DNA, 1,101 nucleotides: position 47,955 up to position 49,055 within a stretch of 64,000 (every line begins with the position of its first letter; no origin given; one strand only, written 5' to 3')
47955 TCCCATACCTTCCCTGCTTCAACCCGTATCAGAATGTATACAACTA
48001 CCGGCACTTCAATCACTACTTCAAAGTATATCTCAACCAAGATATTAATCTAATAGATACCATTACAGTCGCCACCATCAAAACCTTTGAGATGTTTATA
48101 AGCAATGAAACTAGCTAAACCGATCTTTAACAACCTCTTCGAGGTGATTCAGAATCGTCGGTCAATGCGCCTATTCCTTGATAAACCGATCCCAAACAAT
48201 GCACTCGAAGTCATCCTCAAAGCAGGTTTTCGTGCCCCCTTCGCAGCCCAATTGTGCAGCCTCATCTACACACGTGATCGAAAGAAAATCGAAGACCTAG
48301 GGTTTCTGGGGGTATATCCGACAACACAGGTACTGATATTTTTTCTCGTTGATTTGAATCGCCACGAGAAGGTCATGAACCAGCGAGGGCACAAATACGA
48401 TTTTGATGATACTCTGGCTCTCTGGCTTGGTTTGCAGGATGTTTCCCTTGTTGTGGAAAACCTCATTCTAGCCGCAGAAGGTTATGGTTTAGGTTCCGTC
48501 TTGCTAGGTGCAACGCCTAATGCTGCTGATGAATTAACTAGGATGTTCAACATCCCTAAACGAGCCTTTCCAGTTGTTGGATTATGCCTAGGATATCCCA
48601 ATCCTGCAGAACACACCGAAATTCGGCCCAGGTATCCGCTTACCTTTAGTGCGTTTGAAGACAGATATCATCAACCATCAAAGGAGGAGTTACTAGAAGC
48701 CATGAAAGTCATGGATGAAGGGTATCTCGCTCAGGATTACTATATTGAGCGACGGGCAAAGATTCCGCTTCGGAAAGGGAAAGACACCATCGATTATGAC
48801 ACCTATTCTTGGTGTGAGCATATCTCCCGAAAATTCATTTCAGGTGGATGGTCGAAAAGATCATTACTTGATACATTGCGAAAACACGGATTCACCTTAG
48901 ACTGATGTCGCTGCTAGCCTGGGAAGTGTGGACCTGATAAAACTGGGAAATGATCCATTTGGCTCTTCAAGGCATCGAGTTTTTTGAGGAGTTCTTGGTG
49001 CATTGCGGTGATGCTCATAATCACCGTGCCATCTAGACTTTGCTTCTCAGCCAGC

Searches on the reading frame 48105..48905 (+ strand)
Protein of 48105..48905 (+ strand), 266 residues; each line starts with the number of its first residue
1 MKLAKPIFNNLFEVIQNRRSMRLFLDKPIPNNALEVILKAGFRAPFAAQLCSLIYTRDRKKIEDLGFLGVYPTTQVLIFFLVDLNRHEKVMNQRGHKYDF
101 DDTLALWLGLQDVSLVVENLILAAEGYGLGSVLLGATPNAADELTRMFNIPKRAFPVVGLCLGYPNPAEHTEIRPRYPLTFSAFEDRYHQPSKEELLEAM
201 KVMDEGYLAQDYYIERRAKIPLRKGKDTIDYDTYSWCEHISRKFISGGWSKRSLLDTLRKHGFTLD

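Call 26: search_protein_families(library=pfam, proteins=[window:48105-48905:+], max_evalue=0.001)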
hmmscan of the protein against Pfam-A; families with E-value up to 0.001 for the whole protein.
window:48105-48905:+ (266 aa): 1 family
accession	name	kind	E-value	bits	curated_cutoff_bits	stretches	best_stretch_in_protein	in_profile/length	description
PF00881.29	Nitroreductase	-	6.9e-16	59.3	23.5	1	15-164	1-167/167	Nitroreductase family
